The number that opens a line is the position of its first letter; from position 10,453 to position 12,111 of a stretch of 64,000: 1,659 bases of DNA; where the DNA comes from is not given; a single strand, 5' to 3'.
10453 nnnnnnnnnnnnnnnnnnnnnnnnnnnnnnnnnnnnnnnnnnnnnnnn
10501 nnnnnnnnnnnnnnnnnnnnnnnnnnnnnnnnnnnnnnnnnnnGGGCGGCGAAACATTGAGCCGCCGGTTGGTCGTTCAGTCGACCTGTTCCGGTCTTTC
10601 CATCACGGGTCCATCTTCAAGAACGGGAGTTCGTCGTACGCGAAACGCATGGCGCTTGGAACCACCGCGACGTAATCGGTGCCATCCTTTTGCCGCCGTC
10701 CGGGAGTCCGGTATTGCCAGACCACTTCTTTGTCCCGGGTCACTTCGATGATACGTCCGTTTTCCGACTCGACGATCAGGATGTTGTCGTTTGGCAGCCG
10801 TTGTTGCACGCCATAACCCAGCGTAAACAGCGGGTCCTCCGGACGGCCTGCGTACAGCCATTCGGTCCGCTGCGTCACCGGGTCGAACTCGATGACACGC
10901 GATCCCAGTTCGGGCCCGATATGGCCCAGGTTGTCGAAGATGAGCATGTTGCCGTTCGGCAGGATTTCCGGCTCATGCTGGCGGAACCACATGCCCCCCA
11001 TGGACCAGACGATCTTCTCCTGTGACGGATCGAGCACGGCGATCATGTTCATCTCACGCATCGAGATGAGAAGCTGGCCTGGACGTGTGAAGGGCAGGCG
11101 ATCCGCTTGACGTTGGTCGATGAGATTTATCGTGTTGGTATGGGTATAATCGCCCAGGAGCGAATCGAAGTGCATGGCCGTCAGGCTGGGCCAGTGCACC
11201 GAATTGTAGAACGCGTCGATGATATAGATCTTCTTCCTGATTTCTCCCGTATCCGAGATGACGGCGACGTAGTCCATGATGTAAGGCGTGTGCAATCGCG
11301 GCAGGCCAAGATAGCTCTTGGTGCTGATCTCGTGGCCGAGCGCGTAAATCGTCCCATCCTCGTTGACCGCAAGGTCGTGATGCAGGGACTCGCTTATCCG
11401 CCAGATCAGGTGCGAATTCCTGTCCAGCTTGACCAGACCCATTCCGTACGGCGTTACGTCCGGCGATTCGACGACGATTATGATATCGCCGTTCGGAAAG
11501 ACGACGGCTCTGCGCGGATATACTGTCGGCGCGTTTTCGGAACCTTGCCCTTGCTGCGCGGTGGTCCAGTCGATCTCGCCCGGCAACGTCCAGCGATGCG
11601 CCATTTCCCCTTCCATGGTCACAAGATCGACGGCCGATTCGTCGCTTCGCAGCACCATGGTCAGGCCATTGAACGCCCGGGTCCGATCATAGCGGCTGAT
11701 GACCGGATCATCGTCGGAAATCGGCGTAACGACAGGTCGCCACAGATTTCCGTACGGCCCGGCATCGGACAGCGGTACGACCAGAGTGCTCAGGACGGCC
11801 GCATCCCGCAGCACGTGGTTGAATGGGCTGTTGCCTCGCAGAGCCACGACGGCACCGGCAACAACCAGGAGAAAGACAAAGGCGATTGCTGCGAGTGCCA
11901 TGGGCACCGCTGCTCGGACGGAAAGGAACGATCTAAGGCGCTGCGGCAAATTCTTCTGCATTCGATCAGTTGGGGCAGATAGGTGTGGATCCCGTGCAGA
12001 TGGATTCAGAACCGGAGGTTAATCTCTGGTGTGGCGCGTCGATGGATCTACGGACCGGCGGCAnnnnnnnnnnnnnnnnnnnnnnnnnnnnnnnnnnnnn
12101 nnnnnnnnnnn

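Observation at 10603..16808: Periplasmic arylsulfotransferase-like propeller followed by three GT-C-like membrane proteins, including two diverged DUF2029/GT87-like paralogs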

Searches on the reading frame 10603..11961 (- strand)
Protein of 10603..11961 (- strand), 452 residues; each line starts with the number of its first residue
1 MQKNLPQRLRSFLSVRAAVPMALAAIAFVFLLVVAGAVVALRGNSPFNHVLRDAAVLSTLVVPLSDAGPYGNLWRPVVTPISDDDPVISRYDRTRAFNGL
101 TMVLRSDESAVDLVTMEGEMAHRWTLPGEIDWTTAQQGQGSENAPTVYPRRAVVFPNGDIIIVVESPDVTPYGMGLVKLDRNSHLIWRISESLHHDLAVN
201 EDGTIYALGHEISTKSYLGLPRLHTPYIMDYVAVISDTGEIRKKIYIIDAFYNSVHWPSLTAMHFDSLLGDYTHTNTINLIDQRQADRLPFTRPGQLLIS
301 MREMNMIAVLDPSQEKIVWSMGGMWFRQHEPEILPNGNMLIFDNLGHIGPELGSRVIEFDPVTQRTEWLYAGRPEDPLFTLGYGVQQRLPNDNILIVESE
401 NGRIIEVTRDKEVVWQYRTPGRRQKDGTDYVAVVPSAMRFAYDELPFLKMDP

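Call 4: search_protein_families(library=pfam, proteins=[window:10603-11961:-], max_evalue=0.1)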
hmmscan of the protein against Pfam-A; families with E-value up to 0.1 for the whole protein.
window:10603-11961:- (452 aa): 3 families
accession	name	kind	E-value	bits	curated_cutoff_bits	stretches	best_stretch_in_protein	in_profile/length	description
PF14269.12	Arylsulfotran_2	-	2.9e-25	89.7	27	1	154-418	4-299/301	Arylsulfotransferase (ASST)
PF05935.17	Arylsulfotrans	-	8.2e-08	32.1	24.2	1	190-322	90-214/374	Arylsulfotransferase (ASST)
PF01436.27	NHL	-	0.0049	17.3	20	0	390-404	11-25/28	NHL repeat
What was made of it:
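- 10603..11961 (-): ASST-like periplasmic protein with an N-terminal membrane anchor, first gene of the module. PF14269 and PF05935 above cut-off (call 4).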

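Call 5: search_protein_families(library=ncbifam, proteins=[window:10603-11961:-], max_evalue=0.1)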
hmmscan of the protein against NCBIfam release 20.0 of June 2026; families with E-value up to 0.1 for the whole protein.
window:10603-11961:- (452 aa): 0 families

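Call 9: find_homologous_proteins(query=window:10603-11961:-, max_evalue=0.001)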
Query window:10603-11961:- (452 aa): 298 proteins with E <= 0.001 among 8000 candidates; the best 120 are listed.
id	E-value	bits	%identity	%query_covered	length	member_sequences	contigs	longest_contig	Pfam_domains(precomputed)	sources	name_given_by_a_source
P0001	1.7e-275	932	94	96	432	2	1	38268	PF14269.13,PF05935.18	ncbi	-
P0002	6.2e-124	432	47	97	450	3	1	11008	PF14269.13,PF05935.18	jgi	-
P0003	5.1e-114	400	45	97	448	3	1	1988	PF13360.14,PF14269.13,PF05935.18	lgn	-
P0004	1.3e-112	395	44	96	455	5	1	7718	PF14269.13,PF05935.18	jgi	jgi:hypothetical protein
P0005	3.0e-111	390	44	97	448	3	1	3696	PF13360.14,PF14269.13,PF05935.18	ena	-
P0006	3.6e-95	337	42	95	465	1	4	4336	PF13360.14,PF14269.13,PF05935.18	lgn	-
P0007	6.6e-95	337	42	98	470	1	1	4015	PF13360.14,PF14269.13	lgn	-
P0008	4.9e-94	334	43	95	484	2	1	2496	PF13360.14,PF14269.13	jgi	-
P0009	2.8e-93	331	41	98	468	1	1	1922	PF13360.14,PF14269.13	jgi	jgi:hypothetical protein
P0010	4.8e-88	314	40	94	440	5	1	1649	PF14269.13,PF05935.18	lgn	-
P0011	5.0e-87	311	42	81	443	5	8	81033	PF14269.13,PF05935.18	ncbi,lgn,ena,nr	ncbi:MAG: hypothetical protein DRQ49_06125 [Gammaproteobacteria bacterium]|nr:MAG: hypothetical prot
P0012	5.7e-87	310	39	95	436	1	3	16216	PF14269.13,PF05935.18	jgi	jgi:hypothetical protein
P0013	1.7e-85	306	39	95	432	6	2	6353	PF13360.14,PF14269.13,PF05935.18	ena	-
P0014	1.8e-84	302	38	96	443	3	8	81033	PF14269.13,PF05935.18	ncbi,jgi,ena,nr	ncbi:MAG: hypothetical protein DRQ49_06130 [Gammaproteobacteria bacterium]|nr:MAG: hypothetical prot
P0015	1.9e-83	299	37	92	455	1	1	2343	PF14269.13,PF05935.18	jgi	jgi:hypothetical protein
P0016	2.2e-83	299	41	88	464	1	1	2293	PF13360.14,PF14269.13,PF05935.18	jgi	jgi:hypothetical protein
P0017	1.1e-81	293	40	80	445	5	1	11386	PF14269.13,PF05935.18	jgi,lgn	jgi:outer membrane protein assembly factor BamB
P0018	5.8e-81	291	39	78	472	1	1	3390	PF14269.13,PF05935.18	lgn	-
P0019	1.4e-80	289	40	93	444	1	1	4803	PF14269.13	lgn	-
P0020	3.3e-80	288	38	93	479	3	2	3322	PF13360.14,PF14269.13,PF05935.18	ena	-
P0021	5.1e-80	288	38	83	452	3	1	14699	PF14269.13,PF05935.18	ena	-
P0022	5.3e-80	287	42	74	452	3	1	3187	PF13360.14,PF14269.13,PF05935.18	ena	-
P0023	1.2e-79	286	37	93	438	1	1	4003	PF14269.13,PF05935.18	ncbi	-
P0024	5.9e-79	284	36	98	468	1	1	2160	PF14269.13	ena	-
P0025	9.6e-79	283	36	95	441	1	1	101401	PF13360.14,PF14269.13,PF05935.18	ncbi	-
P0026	2.4e-78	282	38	92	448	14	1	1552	PF14269.13,PF05935.18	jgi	jgi:hypothetical protein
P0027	6.4e-78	281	39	94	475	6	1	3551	PF14269.13,PF05935.18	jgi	jgi:Arylsulfotransferase (ASST)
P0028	2.0e-77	279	37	97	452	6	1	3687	PF13360.14,PF14269.13,PF05935.18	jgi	jgi:hypothetical protein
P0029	7.6e-77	277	37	91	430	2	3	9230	PF14269.13,PF05935.18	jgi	jgi:outer membrane protein assembly factor BamB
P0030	1.5e-76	276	37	92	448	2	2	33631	PF14269.13,PF05935.18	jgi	jgi:hypothetical protein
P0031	1.4e-74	270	37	92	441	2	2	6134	PF14269.13,PF05935.18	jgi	jgi:hypothetical protein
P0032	5.2e-74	268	35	92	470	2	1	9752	PF14269.13,PF05935.18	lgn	-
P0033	2.5e-73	265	35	93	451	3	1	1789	PF14269.13,PF05935.18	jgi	jgi:hypothetical protein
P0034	4.7e-73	265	34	96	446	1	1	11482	PF14269.13,PF05935.18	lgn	-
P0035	5.6e-73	264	38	92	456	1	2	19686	PF14269.13,PF05935.18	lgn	-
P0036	1.3e-72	263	37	83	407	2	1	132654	PF14269.13,PF05935.18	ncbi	ncbi:MAG TPA: arylsulfotransferase family protein [Gemmataceae bacterium]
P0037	8.5e-72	260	36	94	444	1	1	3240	PF14269.13,PF05935.18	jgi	jgi:hypothetical protein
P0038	5.0e-70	255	36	88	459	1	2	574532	PF14269.13,PF05935.18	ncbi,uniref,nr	ncbi:arylsulfotransferase family protein [Salinicola avicenniae]|uniref:arylsulfotransferase family 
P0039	1.1e-69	254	39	77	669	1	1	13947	PF14269.13,PF05935.18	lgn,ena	-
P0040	3.7e-69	252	36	84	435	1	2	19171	PF14269.13,PF05935.18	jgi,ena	-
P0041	1.6e-68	250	37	84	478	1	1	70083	PF14269.13,PF05935.18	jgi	jgi:hypothetical protein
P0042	5.6e-68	248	33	97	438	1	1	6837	PF13360.14,PF14269.13,PF05935.18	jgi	jgi:hypothetical protein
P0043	6.5e-68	248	35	79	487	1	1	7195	PF14269.13,PF05935.18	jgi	jgi:hypothetical protein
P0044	1.2e-67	247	38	75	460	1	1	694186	PF14269.13,PF05935.18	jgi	jgi:hypothetical protein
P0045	1.6e-67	246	37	79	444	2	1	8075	PF14269.13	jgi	jgi:hypothetical protein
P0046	4.1e-67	245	35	93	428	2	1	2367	PF14269.13,PF05935.18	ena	-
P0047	6.1e-67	244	38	81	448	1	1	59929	PF14269.13,PF05935.18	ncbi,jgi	ncbi:MAG TPA: arylsulfotransferase family protein [Gemmataceae bacterium]|jgi:hypothetical protein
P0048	2.0e-66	243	37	81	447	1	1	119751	PF14269.13,PF05935.18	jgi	jgi:hypothetical protein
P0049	3.9e-66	242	36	94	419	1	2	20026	PF13360.14,PF14269.13,PF05935.18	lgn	-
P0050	4.0e-66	242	36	81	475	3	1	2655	PF14269.13,PF05935.18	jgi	-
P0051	4.5e-66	242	36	82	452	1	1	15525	PF14269.13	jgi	jgi:hypothetical protein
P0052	4.6e-66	242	34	79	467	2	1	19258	PF14269.13,PF05935.18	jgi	jgi:hypothetical protein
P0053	5.4e-66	241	34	94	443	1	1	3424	PF14269.13,PF05935.18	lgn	-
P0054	6.0e-66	241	36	81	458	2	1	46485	PF14269.13,PF05935.18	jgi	jgi:hypothetical protein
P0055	1.1e-65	240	36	81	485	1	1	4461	PF14269.13,PF05935.18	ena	-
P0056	1.1e-65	240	36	81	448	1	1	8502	PF14269.13,PF05935.18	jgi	jgi:hypothetical protein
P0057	2.5e-65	239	37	79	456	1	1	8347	PF14269.13,PF05935.18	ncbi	-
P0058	2.6e-65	239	38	78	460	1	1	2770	PF13360.14,PF14269.13,PF05935.18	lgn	-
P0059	3.1e-65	239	33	95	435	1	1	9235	PF14269.13,PF05935.18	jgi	jgi:Arylsulfotransferase (ASST)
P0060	3.4e-65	239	34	99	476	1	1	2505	PF14269.13,PF05935.18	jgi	jgi:hypothetical protein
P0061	4.0e-65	238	33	83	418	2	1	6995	PF14269.13,PF05935.18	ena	-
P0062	4.4e-65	238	36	79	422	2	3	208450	PF14269.13,PF05935.18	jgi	jgi:hypothetical protein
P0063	5.8e-65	238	38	77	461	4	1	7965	PF14269.13,PF05935.18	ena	-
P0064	5.9e-65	238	33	96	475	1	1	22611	PF14269.13,PF05935.18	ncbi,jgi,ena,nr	ncbi:MAG TPA: arylsulfotransferase family protein [Gemmataceae bacterium]|nr:arylsulfotransferase fa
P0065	8.9e-65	237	36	83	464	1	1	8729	PF14269.13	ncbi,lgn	-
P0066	1.9e-64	236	40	79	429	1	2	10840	PF14269.13,PF05935.18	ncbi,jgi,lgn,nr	ncbi:MAG: hypothetical protein FJ119_11170 [Deltaproteobacteria bacterium]|nr:hypothetical protein [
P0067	2.1e-64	236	37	80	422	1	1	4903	PF14269.13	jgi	jgi:hypothetical protein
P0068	2.9e-64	236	34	79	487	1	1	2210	PF14269.13,PF05935.18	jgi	jgi:hypothetical protein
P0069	2.9e-64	236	35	83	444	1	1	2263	PF14269.13,PF05935.18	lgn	-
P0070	3.0e-64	236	33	79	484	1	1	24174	PF14269.13,PF05935.18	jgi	jgi:hypothetical protein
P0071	3.8e-64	235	33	95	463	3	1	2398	PF13360.14,PF14269.13,PF05935.18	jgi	-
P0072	4.8e-64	235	35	82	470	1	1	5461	PF14269.13,PF05935.18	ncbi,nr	ncbi:MAG TPA: arylsulfotransferase family protein [Gemmataceae bacterium]|nr:arylsulfotransferase fa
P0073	5.8e-64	235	35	78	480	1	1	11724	PF14269.13,PF05935.18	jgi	jgi:hypothetical protein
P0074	8.5e-64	234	37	79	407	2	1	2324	PF14269.13,PF05935.18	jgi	jgi:hypothetical protein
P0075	9.3e-64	234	35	99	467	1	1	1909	PF14269.13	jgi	jgi:hypothetical protein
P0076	1.1e-63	234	39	75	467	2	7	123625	PF14269.13,PF05935.18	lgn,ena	-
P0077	1.4e-63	233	35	81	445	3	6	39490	PF14269.13,PF05935.18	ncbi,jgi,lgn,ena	jgi:hypothetical protein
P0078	1.4e-63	233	39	74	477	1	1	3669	PF14269.13,PF05935.18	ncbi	-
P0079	1.7e-63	233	35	79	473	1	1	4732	PF14269.13,PF05935.18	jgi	-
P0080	1.7e-63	233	36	84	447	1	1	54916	PF14269.13,PF05935.18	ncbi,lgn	-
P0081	2.1e-63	233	35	83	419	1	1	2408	PF14269.13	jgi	jgi:hypothetical protein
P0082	2.3e-63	233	37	75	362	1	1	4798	PF14269.13,PF05935.18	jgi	jgi:hypothetical protein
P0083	3.0e-63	232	36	90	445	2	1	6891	PF14269.13,PF05935.18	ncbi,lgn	-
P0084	3.2e-63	232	35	81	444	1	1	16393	PF14269.13,PF05935.18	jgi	jgi:hypothetical protein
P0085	3.3e-63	232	36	83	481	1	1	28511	PF14269.13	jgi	jgi:hypothetical protein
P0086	4.0e-63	232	37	73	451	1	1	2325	PF14269.13,PF05935.18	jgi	jgi:hypothetical protein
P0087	4.9e-63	232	35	83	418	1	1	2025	PF14269.13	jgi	jgi:hypothetical protein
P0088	5.5e-63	231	35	83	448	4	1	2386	PF14269.13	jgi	jgi:hypothetical protein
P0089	5.9e-63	231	34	79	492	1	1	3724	PF14269.13,PF05935.18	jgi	jgi:hypothetical protein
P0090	7.1e-63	231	36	81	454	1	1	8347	PF14269.13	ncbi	-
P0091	7.3e-63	231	36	74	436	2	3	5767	PF14269.13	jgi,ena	-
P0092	7.8e-63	231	34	93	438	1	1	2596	PF14269.13,PF05935.18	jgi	jgi:hypothetical protein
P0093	8.6e-63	231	36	79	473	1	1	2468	PF14269.13,PF05935.18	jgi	jgi:arylsulfotransferase ASST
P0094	1.4e-62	230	39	74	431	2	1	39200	PF14269.13,PF05935.18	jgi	-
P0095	1.5e-62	230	33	99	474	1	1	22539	PF14269.13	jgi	jgi:hypothetical protein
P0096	1.5e-62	230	36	66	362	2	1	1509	PF14269.13,PF05935.18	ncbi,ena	-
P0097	1.5e-62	230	36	80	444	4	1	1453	PF14269.13,PF05935.18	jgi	jgi:hypothetical protein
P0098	1.6e-62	230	36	82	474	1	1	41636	PF14269.13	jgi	jgi:hypothetical protein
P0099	1.7e-62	230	31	98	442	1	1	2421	PF14269.13,PF05935.18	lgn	-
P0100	2.2e-62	229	37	79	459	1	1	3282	PF14269.13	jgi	jgi:hypothetical protein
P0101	6.5e-62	228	35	77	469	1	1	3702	PF14269.13,PF05935.18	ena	-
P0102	7.3e-62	228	35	78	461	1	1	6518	PF14269.13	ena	-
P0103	7.5e-62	228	31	96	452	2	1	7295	PF14269.13,PF05935.18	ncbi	-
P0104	8.0e-62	228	36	79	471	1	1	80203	PF14269.13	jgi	jgi:hypothetical protein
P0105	1.5e-61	227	37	75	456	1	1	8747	PF14269.13,PF05935.18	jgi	jgi:hypothetical protein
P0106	1.6e-61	227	34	81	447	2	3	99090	PF14269.13,PF05935.18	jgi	jgi:hypothetical protein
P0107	2.7e-61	226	35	91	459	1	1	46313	PF14269.13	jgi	jgi:hypothetical protein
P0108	3.3e-61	226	36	80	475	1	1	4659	PF14269.13,PF05935.18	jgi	jgi:hypothetical protein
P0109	3.8e-61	225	37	79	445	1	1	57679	PF14269.13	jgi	jgi:hypothetical protein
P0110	4.2e-61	225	37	85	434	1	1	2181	PF14269.13,PF05935.18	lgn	-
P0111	5.6e-61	225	35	82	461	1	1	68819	PF13360.14,PF14269.13,PF05935.18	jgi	jgi:hypothetical protein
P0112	6.5e-61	225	38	80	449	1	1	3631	PF14269.13,PF05935.18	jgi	jgi:hypothetical protein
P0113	7.4e-61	224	36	80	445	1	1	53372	PF14269.13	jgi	jgi:hypothetical protein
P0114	8.3e-61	224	34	79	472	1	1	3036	PF14269.13,PF05935.18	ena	-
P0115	9.2e-61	224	32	93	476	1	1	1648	PF14269.13,PF05935.18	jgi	-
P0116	9.9e-61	224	33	78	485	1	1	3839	PF14269.13,PF05935.18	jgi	jgi:hypothetical protein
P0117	1.4e-60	223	34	79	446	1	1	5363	PF14269.13,PF05935.18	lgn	-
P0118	1.6e-60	223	34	79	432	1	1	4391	PF14269.13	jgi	jgi:hypothetical protein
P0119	2.2e-60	223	35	81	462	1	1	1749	PF14269.13,PF05935.18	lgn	-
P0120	3.4e-60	222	35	82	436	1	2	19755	PF14269.13,PF05935.18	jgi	-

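Call 10: find_encoding_contigs(protein=P0001, flank=10000, max_places=3)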
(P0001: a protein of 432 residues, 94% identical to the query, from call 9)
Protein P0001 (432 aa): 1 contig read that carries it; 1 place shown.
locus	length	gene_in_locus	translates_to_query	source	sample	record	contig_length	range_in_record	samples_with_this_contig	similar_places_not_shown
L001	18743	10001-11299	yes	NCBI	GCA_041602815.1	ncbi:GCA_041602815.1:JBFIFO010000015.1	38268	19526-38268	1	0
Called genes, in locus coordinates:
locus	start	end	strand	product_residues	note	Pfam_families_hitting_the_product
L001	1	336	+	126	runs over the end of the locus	PF18602:Rap1a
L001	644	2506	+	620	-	PF01558:POR, PF01855:POR_N, PF17147:PFOR_II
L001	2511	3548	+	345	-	PF02775:TPP_enzyme_C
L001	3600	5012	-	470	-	-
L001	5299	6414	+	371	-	PF09594:GT87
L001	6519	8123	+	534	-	-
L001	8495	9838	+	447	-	PF09594:GT87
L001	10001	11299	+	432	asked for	PF05935:Arylsulfotrans (weak), PF14269:Arylsulfotran_2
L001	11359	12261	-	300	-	PF01370:Epimerase, PF04321:RmlD_sub_bind, PF16363:GDP_Man_Dehyd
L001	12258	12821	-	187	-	PF00908:dTDP_sugar_isom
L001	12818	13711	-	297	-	PF00483:NTP_transferase, PF12804:NTP_transf_3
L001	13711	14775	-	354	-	PF01073:3Beta_HSD, PF01370:Epimerase, PF02719:Polysacc_synt_2, PF04321:RmlD_sub_bind, PF16363:GDP_Man_Dehyd, PF07993:NAD_binding_4 (weak)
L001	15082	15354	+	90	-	-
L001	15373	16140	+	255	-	-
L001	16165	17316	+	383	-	PF13469:Sulfotransfer_3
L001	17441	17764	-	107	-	PF00111:Fer2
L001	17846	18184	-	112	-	PF01521:Fe-S_biosyn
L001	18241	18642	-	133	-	PF01883:FeS_assembly_P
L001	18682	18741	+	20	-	?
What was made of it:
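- Synteny is kept in the 94%-identical relative L001 (call 10).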

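Call 11: find_encoding_contigs(protein=P0002, flank=10000, max_places=3)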
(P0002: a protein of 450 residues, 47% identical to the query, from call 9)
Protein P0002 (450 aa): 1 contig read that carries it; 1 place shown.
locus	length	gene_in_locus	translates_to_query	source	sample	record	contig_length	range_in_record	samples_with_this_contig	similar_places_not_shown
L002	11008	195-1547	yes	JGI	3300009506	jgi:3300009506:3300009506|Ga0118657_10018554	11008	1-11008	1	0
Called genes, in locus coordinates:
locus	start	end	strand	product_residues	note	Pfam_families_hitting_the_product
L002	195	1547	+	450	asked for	PF05935:Arylsulfotrans (weak), PF14269:Arylsulfotran_2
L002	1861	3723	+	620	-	PF01558:POR, PF01855:POR_N, PF17147:PFOR_II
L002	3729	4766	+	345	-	PF02775:TPP_enzyme_C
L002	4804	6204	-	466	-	-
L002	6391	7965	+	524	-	-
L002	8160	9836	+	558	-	-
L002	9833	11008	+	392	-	?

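Call 12: find_encoding_contigs(protein=P0011, flank=10000, max_places=2)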
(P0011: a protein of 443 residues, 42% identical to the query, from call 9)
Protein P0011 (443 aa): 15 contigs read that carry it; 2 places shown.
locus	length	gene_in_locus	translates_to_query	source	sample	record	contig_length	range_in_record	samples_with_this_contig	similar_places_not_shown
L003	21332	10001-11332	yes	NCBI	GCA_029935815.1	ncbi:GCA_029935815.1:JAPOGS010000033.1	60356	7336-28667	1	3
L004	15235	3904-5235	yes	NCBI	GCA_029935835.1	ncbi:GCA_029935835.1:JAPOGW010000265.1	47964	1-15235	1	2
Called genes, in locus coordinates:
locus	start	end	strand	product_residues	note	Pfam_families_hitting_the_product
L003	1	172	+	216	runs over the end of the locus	PF00753:Lactamase_B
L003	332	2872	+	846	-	PF00521:DNA_topoisoIV, PF03989:DNA_gyraseA_C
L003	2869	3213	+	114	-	PF00893:Multi_Drug_Res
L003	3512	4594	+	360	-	PF00535:Glycos_transf_2, PF13641:Glyco_tranf_2_3 (weak), PF04138:GtrA_DPMS_TM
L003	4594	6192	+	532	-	PF13231:PMT_2 (weak)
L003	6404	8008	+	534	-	-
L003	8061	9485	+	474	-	PF05199:GMC_oxred_C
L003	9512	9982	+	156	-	-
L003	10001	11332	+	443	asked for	PF05935:Arylsulfotrans (weak), PF14269:Arylsulfotran_2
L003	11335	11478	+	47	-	-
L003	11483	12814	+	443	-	PF05935:Arylsulfotrans (weak), PF14269:Arylsulfotran_2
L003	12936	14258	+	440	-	PF05935:Arylsulfotrans (weak), PF14269:Arylsulfotran_2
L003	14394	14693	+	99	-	-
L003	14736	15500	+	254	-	-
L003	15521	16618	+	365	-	PF13469:Sulfotransfer_3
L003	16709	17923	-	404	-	-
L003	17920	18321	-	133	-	-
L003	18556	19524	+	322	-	PF08240:ADH_N, PF16912:Glu_dehyd_C (weak), PF00107:ADH_zinc_N (weak)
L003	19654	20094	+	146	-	PF05099:TerB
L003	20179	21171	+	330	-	PF04055:Radical_SAM, PF06463:Mob_synth_C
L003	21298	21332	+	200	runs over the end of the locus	PF00881:Nitroreductase, PF14512:TM1586_NiRdase (faint)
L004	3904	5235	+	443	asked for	PF05935:Arylsulfotrans (weak), PF14269:Arylsulfotran_2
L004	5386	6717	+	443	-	PF05935:Arylsulfotrans (weak), PF14269:Arylsulfotran_2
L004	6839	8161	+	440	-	PF05935:Arylsulfotrans (weak), PF14269:Arylsulfotran_2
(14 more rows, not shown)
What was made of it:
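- A Thiotrichaceae-type lineage independently places GT2-GtrA and a PMT_2 GT-C protein upstream of three ASST paralogs (call 12).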

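Call 13: find_encoding_contigs(protein=P0038, flank=10000, max_places=2)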
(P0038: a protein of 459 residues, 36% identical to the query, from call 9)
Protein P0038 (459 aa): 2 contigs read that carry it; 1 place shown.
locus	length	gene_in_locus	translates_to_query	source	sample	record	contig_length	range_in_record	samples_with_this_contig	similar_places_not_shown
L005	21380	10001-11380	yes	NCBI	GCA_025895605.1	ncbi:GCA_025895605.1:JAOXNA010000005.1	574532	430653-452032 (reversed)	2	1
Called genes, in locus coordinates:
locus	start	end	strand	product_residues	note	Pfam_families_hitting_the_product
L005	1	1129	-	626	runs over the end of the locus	PF16886:ATP-synt_ab_Xtn, PF00006:ATP-synt_ab, PF22919:ATP-synt_VA_C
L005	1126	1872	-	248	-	-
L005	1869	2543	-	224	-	-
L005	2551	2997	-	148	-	PF00137:ATP-synt_C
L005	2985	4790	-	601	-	PF01496:V_ATPase_I (faint)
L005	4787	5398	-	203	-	PF01813:ATP-synt_D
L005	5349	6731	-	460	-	PF00006:ATP-synt_ab, PF22919:ATP-synt_VA_C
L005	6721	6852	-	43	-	-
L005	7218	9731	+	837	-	PF11897:DUF3417, PF00343:Phosphorylase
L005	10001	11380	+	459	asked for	PF05935:Arylsulfotrans (faint), PF14269:Arylsulfotran_2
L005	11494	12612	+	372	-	PF04055:Radical_SAM, PF06968:BATS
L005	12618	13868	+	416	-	PF00155:Aminotran_1_2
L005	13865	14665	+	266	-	PF00561:Abhydrolase_1 (weak), PF12697:Abhydrolase_6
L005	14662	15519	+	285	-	PF01209:Ubie_methyltran, PF13489:Methyltransf_23, PF08241:Methyltransf_11, PF08242:Methyltransf_12, PF13649:Methyltransf_25, PF13847:Methyltransf_31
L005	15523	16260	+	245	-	PF01656:CbiA, PF13500:AAA_26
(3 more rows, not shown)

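Call 69: find_related_loci(query=A1, collection=metagenome_contigs, flank=6000)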
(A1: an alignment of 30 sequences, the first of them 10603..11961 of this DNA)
Query A1 (452 aa) in metagenome_contigs; peptide patterns used: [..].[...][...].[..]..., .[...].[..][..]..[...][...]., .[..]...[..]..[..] (x = any residue, [..] = any of these).
599 stretches matched a pattern (row limit reached: there are more); 512 encode a relative of the query (tblastn E <= 1e-3); the best 80 are kept; 80 distinct loci.
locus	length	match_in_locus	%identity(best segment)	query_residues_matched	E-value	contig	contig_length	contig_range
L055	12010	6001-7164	41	64-447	7e-91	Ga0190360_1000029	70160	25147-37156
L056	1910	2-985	46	93-422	6e-93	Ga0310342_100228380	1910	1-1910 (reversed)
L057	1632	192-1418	37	21-429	4e-89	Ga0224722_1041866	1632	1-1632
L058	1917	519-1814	35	19-451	9e-84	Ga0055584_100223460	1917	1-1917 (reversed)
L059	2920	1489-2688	36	23-422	2e-80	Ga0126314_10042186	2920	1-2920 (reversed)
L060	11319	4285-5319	43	96-440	7e-79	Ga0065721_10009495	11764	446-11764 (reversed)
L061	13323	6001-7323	35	4-448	9e-78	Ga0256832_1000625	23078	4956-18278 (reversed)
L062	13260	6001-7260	35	22-445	4e-78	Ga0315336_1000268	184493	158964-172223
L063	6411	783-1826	37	95-441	1e-76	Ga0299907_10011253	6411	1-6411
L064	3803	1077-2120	37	95-441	7e-77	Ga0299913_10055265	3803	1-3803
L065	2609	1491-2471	40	88-426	4e-76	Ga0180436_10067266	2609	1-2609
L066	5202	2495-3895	33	15-449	7e-70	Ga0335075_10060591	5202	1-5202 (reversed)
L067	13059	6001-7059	38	88-440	4e-70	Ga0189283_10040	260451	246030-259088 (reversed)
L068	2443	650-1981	32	8-447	1e-70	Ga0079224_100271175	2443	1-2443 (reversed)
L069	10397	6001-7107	37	69-441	7e-69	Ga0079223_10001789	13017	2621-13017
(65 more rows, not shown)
